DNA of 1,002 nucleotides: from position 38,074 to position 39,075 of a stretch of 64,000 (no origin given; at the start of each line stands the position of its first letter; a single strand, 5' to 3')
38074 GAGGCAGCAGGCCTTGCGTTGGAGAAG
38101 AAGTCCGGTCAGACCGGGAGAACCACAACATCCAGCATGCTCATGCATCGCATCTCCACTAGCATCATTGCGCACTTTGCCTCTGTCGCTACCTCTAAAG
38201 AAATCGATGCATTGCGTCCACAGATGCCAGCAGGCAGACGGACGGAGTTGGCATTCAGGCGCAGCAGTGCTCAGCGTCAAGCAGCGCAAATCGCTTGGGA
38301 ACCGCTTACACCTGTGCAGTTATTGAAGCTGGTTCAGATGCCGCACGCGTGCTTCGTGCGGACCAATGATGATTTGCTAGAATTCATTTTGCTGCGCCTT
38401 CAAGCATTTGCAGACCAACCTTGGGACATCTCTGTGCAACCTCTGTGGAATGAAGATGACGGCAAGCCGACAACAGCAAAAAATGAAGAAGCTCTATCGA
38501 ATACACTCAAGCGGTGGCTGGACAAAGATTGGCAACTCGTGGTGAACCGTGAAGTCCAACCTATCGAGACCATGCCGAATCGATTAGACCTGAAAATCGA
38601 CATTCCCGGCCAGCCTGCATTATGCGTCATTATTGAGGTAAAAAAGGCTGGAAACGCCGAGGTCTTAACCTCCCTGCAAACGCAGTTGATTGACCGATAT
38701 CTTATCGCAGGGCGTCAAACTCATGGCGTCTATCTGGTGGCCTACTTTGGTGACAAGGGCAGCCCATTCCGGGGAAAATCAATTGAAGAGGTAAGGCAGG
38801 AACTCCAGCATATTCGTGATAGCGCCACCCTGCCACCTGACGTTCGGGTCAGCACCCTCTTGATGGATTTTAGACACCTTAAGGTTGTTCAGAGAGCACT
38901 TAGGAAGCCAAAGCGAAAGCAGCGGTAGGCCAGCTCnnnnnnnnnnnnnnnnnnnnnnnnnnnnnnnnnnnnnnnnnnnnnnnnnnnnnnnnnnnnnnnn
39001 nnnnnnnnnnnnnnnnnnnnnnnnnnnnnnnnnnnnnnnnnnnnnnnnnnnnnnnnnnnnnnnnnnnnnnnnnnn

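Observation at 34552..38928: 1458-aa NACHT NTPase with inverted architecture: NTPase first, long helical sensor-like region, acidic linker, C-terminal PD-(D/E)xK-like motif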

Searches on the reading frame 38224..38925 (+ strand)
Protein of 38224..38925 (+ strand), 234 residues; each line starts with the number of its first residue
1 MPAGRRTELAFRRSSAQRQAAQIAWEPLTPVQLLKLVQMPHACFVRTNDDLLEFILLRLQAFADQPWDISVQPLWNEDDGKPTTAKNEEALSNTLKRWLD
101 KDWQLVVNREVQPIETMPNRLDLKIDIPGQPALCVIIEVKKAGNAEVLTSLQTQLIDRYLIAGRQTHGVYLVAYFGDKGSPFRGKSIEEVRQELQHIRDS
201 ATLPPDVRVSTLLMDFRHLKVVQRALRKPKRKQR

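Call 21: search_protein_families(library=ncbifam, proteins=[window:38224-38925:+], max_evalue=10)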
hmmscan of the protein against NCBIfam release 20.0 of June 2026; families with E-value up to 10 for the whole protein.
window:38224-38925:+ (234 aa): 2 families
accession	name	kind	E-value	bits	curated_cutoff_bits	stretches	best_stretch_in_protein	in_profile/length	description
NF058535.1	antiphage_EruA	equivalog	9.8e-11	40.5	1000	1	9-181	1110-1278/1318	NACHT domain-containing antiphage protein EruA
NF058534.1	antiphage_HyoA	equivalog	3.1e-06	25.1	1200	1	15-178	1222-1382/1430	NACHT domain-containing antiphage protein HyoA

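Call 22: search_protein_families(library=pfam, proteins=[window:38224-38925:+], max_evalue=10)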
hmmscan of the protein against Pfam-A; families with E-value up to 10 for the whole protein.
window:38224-38925:+ (234 aa): 2 families
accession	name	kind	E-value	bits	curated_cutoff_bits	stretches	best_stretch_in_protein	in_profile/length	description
PF05472.16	Ter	-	0.076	12.5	22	1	94-126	191-223/296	DNA replication terminus site-binding protein (Ter protein)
PF23653.1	DUF7149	-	0.27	11.1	27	1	85-150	38-103/239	Domain of unknown function (DUF7149)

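Call 36: predict_structure(alignment_id=A2)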
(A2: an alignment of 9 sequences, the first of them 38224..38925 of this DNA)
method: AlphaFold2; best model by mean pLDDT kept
length: 234 residues; sequences in the alignment: 9
mean_pLDDT: 80.7   pTM: 0.73
mean pLDDT of the five models: 80.7, 79.0, 75.6, 73.7, 69.1
residues with pLDDT >= 90: 82; 70-90: 98; 50-70: 47; < 50: 7
segments of 3 or more residues with pLDDT < 50: 232-234
pLDDT, mean of each block of 10 residues (from residue 1): 53 66 70 66 86 93 81 73 77 89 80 78 87 93 89 94 94 82 86 94 93 86 60 48
secondary structure, 60 per line:
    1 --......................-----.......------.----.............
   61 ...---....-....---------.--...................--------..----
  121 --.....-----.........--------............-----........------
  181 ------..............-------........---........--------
elements in order: H3-24 H30-36 H48-63 H67-70 H88-105 E123-127 E133-141 H150-161 E167-174 H187-200 E208-215 H219-226

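Call 41: fold_search(model_id=the predicted structure, library=pdb)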
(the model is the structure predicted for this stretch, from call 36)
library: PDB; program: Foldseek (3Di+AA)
matches with E <= 10: 1073; with E <= 0.001: 0
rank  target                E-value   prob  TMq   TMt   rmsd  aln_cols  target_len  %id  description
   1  5gkj_B                7.4e-02  0.51  0.27  0.27   9.6       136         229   10  Structure of EndoMS in apo form (released 2016-11-02)
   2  7tjh_I                8.9e-02  0.28  0.23  0.16   7.2       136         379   10  S. cerevisiae ORC bound to 84 bp ARS1 DNA and Cdc6 (state 1) with flexible Orc6 N-terminal domain (released 2022-10-05)
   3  4r2l_B                1.1e-01  0.57  0.23  0.35   9.6        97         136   14  Crystal structure of YnaF (Universal Stress Protein F) from Salmonella typhimurium (released 2015-02-04)
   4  4p0q_A                1.1e-01  0.35  0.22  0.19  10.6       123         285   14  Crystal structure of Human Mus81-Eme1 in complex with 5'-flap DNA (released 2014-05-28)
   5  9nm1_A                1.3e-01  0.16  0.16  0.09   8.6        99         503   11  Y20S (Sec18-Sec17-Sec9-Sso1-Snc1) EDTA - All Merge (Class 9, focused on D1/D2) (released 2025-10-01)
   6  9nlw_A                1.5e-01  0.16  0.16  0.09   8.6        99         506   11  Y20S (Sec18-Sec17-Sec9-Sso1-Snc1) EDTA - Class 6 (released 2025-10-01)
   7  4p0p_A                1.6e-01  0.30  0.23  0.20   8.3       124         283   12  Crystal structure of Human Mus81-Eme1 in complex with 5'-flap DNA, and Mg2+ (released 2014-05-28)
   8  9nm1_C                1.6e-01  0.18  0.16  0.08   8.7       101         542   12  Y20S (Sec18-Sec17-Sec9-Sso1-Snc1) EDTA - All Merge (Class 9, focused on D1/D2) (released 2025-10-01)
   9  7tjj_I                1.7e-01  0.28  0.24  0.16   6.0       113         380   13  S. cerevisiae ORC bound to 84 bp ARS1 DNA and Cdc6 (state 1) with docked Orc6 N-terminal domain (released 2022-10-05)
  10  6ekr                  1.7e-01  0.14  0.24  0.21  12.9       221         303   10  Crystal structure of Type IIP restriction endonuclease Kpn2I (released 2018-10-10)
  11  5lzt_jj               1.8e-01  0.38  0.24  0.15   6.6       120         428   11  Structure of the mammalian ribosomal termination complex with eRF1 and eRF3. (released 2016-11-30)
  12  1es8                  1.9e-01  0.44  0.34  0.38   6.5       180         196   12  Crystal structure of free BglII (released 2001-01-17)
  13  4bj6_A                1.9e-01  0.16  0.25  0.22  14.3       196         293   12  Crystal structure Rif2 in complex with the C-terminal domain of Rap1 (Rap1-RCT) (released 2013-06-19)
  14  8q3k_E                2.0e-01  0.33  0.26  0.29  11.9       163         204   10  The open state of the ASFV apo-RNA polymerase (released 2024-02-14)
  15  8q3b_E                2.0e-01  0.33  0.26  0.29  12.7       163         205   12  The closed state of the ASFV apo-RNA polymerase (released 2024-02-14)
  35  9pff_F                4.3e-01  0.28  0.22  0.12   6.0        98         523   13  Min22bin20S complex (NSF-alphaSNAP-2:2 syntaxin-1a H3:SNAP-25 SN1), non-hydrolyzing, class 27 (released 2025-08-06)
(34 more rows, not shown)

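Call 42: search_protein_representatives(alignment_id=A2)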
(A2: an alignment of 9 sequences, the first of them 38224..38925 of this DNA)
Query: 9 sequences, 227 profile positions. Proteins with E-value up to 0.001 (for the whole library): 5038; up to 1e-10: 3038; up to 1e-30: 1594. The best 150 are listed.
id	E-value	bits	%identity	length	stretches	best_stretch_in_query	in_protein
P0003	1.7e-96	338.3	-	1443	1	1-223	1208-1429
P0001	3.0e-93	327.7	-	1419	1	1-226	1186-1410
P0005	1.8e-85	302.2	-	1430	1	1-226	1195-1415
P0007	2.0e-76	272.6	-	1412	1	2-221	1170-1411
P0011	9.2e-74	263.9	-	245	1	10-222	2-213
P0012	1.2e-70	253.7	-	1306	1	3-219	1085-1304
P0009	9.5e-68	244.3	-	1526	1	2-225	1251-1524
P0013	2.8e-58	213.3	-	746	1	7-218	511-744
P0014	2.8e-57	210.0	-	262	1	7-217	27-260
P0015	8.1e-57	208.5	-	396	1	7-217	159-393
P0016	1.3e-55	204.6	-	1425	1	7-218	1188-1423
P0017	1.4e-55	204.5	-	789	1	7-217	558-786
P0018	2.2e-55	203.8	-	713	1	6-218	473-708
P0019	2.7e-55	203.5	-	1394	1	8-218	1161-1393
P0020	3.6e-55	203.1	-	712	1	7-218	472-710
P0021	4.1e-55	202.9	-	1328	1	7-218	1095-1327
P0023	5.0e-55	202.6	-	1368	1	7-217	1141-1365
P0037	2.1e-53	197.4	-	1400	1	7-218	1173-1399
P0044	5.7e-53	195.9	-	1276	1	7-217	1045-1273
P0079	9.5e-52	191.9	-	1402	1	6-218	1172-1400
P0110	1.6e-50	187.9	-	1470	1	16-218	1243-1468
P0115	2.1e-50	187.5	-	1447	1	7-218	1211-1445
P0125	3.5e-50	186.8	-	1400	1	7-218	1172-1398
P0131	5.9e-50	186.0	-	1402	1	7-218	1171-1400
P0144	1.5e-49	184.7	-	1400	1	7-218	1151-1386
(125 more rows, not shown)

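Call 43: search_protein_families(library=ncbifam, proteins=[P0012, P0016, P0019, P0021, P0023, P0044, P0110], max_evalue=0.00001)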
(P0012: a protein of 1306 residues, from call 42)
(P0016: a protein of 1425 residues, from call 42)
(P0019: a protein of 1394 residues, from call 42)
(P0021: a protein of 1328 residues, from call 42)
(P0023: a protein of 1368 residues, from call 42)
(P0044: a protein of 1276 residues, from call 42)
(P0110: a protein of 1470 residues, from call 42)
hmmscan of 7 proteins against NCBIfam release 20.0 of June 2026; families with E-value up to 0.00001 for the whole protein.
P0012 (1306 aa): 2 families
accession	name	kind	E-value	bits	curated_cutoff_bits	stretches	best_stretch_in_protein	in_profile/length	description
NF058535.1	antiphage_EruA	equivalog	1.4e-44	152.6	1000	1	38-1301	65-1316/1318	NACHT domain-containing antiphage protein EruA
NF058534.1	antiphage_HyoA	equivalog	2.2e-25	88.5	1200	2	280-434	359-519/1430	NACHT domain-containing antiphage protein HyoA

P0016 (1425 aa): 2 families
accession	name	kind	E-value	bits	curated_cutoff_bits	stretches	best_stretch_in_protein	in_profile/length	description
NF058535.1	antiphage_EruA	equivalog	2.5e-77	261.2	1000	2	156-818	96-747/1318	NACHT domain-containing antiphage protein EruA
NF058534.1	antiphage_HyoA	equivalog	3.1e-54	184.1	1200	3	187-589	198-588/1430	NACHT domain-containing antiphage protein HyoA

P0019 (1394 aa): 2 families
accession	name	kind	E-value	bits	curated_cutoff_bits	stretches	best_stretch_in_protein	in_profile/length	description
NF058535.1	antiphage_EruA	equivalog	3.7e-76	257.3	1000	2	45-788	18-741/1318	NACHT domain-containing antiphage protein EruA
NF058534.1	antiphage_HyoA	equivalog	1.5e-52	178.6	1200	3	179-617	199-625/1430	NACHT domain-containing antiphage protein HyoA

P0021 (1328 aa): 2 families
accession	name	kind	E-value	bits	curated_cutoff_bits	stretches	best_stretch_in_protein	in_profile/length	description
NF058535.1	antiphage_EruA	equivalog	2.7e-68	231.2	1000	1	54-1327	71-1318/1318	NACHT domain-containing antiphage protein EruA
NF058534.1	antiphage_HyoA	equivalog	2.9e-36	124.6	1200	2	113-508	200-587/1430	NACHT domain-containing antiphage protein HyoA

P0023 (1368 aa): 2 families
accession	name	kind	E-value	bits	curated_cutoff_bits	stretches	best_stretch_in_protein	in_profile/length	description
NF058535.1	antiphage_EruA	equivalog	1.8e-73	248.4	1000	1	41-1317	19-1273/1318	NACHT domain-containing antiphage protein EruA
NF058534.1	antiphage_HyoA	equivalog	5.1e-58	196.7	1200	3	172-558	202-586/1430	NACHT domain-containing antiphage protein HyoA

P0044 (1276 aa): 2 families
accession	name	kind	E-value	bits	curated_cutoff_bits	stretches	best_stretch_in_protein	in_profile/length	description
NF058535.1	antiphage_EruA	equivalog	3.1e-72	244.3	1000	1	4-1257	72-1303/1318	NACHT domain-containing antiphage protein EruA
NF058534.1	antiphage_HyoA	equivalog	9.3e-34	116.3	1200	2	61-460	199-588/1430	NACHT domain-containing antiphage protein HyoA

P0110 (1470 aa): 2 families
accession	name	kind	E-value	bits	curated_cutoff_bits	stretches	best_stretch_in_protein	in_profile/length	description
NF058535.1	antiphage_EruA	equivalog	1.2e-70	239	1000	1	43-1439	8-1292/1318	NACHT domain-containing antiphage protein EruA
NF058534.1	antiphage_HyoA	equivalog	4.4e-52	177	1200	2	186-847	198-846/1430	NACHT domain-containing antiphage protein HyoA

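Call 44: search_protein_families(library=pfam, proteins=[P0012, P0016, P0019, P0021, P0023, P0044, P0110], max_evalue=0.001)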
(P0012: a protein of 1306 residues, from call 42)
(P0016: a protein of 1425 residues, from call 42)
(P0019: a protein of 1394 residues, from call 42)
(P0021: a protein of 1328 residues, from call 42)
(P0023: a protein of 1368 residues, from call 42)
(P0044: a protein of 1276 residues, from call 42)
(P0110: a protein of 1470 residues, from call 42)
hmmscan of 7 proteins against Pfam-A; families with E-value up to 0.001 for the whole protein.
P0012 (1306 aa): 0 families

P0016 (1425 aa): 0 families

P0019 (1394 aa): 1 family
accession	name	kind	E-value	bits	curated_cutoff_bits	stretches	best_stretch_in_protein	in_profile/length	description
PF20720.3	nSTAND3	-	0.00031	20.9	27.2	0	45-164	11-115/155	Novel STAND NTPase 3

P0021 (1328 aa): 0 families

P0023 (1368 aa): 4 families
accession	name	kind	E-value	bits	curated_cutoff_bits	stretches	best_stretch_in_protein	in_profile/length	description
PF13191.12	AAA_16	-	0.0005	21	32.6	0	39-105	16-85/167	AAA ATPase domain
PF13646.12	HEAT_2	-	0.00054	20.6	27.7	0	463-528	13-76/88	HEAT repeats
PF13401.12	AAA_22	-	0.00068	20.4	27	0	45-96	4-57/130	AAA domain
PF13173.12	AAA_14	-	0.00083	19.8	27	0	47-133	3-88/129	AAA domain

P0044 (1276 aa): 0 families

P0110 (1470 aa): 0 families

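Call 46: search_dna_similar(query=P0021, collection=plasmids, mode=protein, max_rows=20)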
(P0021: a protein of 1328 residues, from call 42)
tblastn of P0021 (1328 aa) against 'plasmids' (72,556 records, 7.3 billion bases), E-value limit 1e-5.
Records with a match: 26; places in all: 27; records where one place covers at least 80% of the query: 11.
Best place of each record, by identity: <60% 26.
By first word of the organism name: Bradyrhizobium 5; Sinorhizobium 5; Rhizobium 5; Rhodococcus 3; Bacillus 3; Dolichospermum 1; Nostoc 1; Kitasatospora 1; Streptomyces 1; Azospirillum 1.
By predicted mobility (MOB-suite, as given by PLSDB): conjugative 16; mobilizable 5; non-mobilizable 5.
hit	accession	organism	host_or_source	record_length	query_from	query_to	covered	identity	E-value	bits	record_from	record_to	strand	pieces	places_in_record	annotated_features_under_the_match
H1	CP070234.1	Dolichospermum sp. DET69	freshwater metagenome,metagenomic ...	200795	6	1328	100%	37.1%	0e+0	817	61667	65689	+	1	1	hypothetical protein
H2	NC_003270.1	Nostoc sp. PCC 7120 = FACHB-418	-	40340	1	1135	85%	36.4%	0e+0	691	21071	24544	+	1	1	hypothetical protein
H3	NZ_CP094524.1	Bradyrhizobium sp. ISRA443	Arachis hypogaea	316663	18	1323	98%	31.3%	1e-163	552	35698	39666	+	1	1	hypothetical protein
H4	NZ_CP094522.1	Bradyrhizobium sp. ISRA437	Arachis hypogaea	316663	18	1323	98%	31.3%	1e-163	552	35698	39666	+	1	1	hypothetical protein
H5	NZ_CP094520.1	Bradyrhizobium sp. ISRA436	Arachis hypogaea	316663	18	1323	98%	31.3%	1e-163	552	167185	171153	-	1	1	hypothetical protein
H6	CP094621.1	Bradyrhizobium sp. ISRA435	Arachis hypogaea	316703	34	1323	95%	31.5%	3e-84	570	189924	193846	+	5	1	hypothetical protein (x3)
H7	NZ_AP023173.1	Rhodococcus qingshengii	-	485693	55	1296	94%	25.3%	2e-41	176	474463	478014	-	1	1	hypothetical protein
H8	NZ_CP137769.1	Bacillus cereus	Passiflora edulis Sims,Pure ...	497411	17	1313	75%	31.0%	2e-61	463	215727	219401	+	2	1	hypothetical protein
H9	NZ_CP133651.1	Bacillus cereus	-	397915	17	1288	74%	30.8%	4e-61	455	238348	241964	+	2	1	hypothetical protein (x2)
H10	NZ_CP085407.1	Bacillus bombysepticus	single cell,soil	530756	17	1288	74%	30.7%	1e-61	459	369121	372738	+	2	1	hypothetical protein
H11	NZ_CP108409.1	Kitasatospora sp. NBC_01300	-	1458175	52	1114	80%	26.9%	1e-57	228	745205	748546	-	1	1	record has no annotation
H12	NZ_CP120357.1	Rhodococcus rhodochrous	single cell,petroleum contaminated soil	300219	55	1301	82%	26.2%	6e-24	209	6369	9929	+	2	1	hypothetical protein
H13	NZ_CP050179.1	Rhodococcus pyridinivorans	bacterial pure culture,Soil sample from ...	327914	55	1301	82%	26.2%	6e-24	209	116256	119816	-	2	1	hypothetical protein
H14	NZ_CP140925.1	Sinorhizobium medicae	Medicago lupulina,whole organism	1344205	8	1077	81%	25.6%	2e-46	191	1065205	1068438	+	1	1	record has no annotation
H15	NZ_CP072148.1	Rhizobium sp. K1/93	Himalayan blackberry,cell culture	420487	54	1077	77%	25.9%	1e-57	228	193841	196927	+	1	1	glycosyltransferase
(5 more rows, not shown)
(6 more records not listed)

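Call 54: find_homologous_proteins(query=A2, max_evalue=0.00001)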
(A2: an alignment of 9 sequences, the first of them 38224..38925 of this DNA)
Query A2 (9 sequences) (234 aa, profile of the alignment): 207 proteins with E <= 0.00001 among 4998 candidates; the best 120 are listed.
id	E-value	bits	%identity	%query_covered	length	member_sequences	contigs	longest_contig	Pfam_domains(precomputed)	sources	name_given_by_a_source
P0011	2.9e-73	264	53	90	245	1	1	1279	-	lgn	-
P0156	7.8e-59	217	32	69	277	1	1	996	PF28130.1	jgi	jgi:hypothetical protein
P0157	2.8e-57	212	32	68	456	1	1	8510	PF28130.1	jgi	jgi:hypothetical protein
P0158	3.5e-56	208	38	73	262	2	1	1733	PF28130.1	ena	-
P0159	8.1e-56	207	32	85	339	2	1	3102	-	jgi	jgi:hypothetical protein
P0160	1.5e-55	206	31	65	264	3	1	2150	PF28130.1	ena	-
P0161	3.1e-55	205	34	72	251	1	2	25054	PF28130.1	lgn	-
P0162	5.4e-55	204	26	68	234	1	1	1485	PF28130.1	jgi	jgi:hypothetical protein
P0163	1.1e-54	203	29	68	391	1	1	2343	PF28130.1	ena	-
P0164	2.7e-54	202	30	68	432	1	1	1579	PF28130.1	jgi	-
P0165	2.8e-54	202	30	69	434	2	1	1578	PF28130.1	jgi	-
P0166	5.5e-54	201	33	68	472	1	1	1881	-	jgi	-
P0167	6.3e-54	201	34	72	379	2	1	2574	PF28130.1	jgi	jgi:hypothetical protein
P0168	1.7e-53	199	29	65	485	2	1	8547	PF28130.1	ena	-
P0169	2.5e-53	199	33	69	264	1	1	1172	-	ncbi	ncbi:MAG: NACHT domain-containing protein, partial [Nitrospiraceae bacterium]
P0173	1.7e-52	196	30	72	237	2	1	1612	-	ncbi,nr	ncbi:hypothetical protein P9X02_31435, partial [Bacillus cereus]|nr:hypothetical protein [Bacillus c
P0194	4.0e-48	182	35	65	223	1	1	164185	PF28130.1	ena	-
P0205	2.0e-46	176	29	86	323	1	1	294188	-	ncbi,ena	-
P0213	1.5e-44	170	51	63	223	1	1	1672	-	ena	-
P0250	1.1e-39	154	31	59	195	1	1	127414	PF28130.1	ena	-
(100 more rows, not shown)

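Call 60: search_protein_families(library=padloc, proteins=[P0021, P0023], max_evalue=0.01)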
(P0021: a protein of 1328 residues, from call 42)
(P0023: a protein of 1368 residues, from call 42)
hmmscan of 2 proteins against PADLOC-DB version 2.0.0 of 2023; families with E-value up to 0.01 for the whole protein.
P0021 (1328 aa): 0 families

P0023 (1368 aa): 0 families

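Call 66: get_annotated_region(hit=H3, flank=9000)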
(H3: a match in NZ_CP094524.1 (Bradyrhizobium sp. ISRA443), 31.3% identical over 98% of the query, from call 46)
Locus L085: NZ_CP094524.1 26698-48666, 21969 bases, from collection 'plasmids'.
description: Bradyrhizobium sp. ISRA443 plasmid unnamed, complete sequence
organism: Bradyrhizobium sp. ISRA443 (NCBI taxid 2866198)
taxonomy: Bacteria; Pseudomonadota; Alphaproteobacteria; Hyphomicrobiales; Nitrobacteraceae; Bradyrhizobium; Bradyrhizobium sp. ISRA443
host: -; source: Arachis hypogaea; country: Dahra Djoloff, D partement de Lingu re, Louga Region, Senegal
typing (MOB-suite, as given by PLSDB): conjugative; replicon rep_cluster_507; relaxase MOBQ; mating-pair formation MPF_T
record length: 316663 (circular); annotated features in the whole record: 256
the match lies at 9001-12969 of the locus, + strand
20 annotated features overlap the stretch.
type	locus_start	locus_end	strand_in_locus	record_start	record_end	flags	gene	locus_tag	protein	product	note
CDS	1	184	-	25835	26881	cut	-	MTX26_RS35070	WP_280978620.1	site-specific integrase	GO:0015074 - DNA integration [Evidence IEA]; GO:0006310 - DNA recombination [Evidence IEA]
CDS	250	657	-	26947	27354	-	-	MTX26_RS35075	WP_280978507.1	type II toxin-antitoxin system VapC family toxin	-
CDS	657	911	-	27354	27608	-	-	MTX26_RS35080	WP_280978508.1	type II toxin-antitoxin system Phd/YefM family antitoxin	-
CDS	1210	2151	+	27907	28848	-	-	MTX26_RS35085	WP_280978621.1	DUF1403 family protein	-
CDS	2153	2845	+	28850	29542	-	-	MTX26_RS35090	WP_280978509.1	SMC-Scp complex subunit ScpB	-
CDS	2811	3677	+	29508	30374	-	-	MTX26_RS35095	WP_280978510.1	hypothetical protein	-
CDS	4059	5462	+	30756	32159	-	-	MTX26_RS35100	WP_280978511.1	toll/interleukin-1 receptor domain-containing protein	GO:0007165 - signal transduction [Evidence IEA]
CDS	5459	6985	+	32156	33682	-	-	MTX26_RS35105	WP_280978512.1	hypothetical protein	-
CDS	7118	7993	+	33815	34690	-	-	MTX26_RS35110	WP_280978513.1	hypothetical protein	-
CDS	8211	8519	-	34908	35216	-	-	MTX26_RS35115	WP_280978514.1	hypothetical protein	-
CDS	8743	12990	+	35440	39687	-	-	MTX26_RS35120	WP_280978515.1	hypothetical protein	-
CDS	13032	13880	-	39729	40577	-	-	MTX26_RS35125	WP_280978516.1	hypothetical protein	-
CDS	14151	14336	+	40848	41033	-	-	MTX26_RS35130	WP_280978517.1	hypothetical protein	-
CDS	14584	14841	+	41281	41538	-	-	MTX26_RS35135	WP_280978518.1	hypothetical protein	-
CDS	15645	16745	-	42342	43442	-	-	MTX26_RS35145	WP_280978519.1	hypothetical protein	-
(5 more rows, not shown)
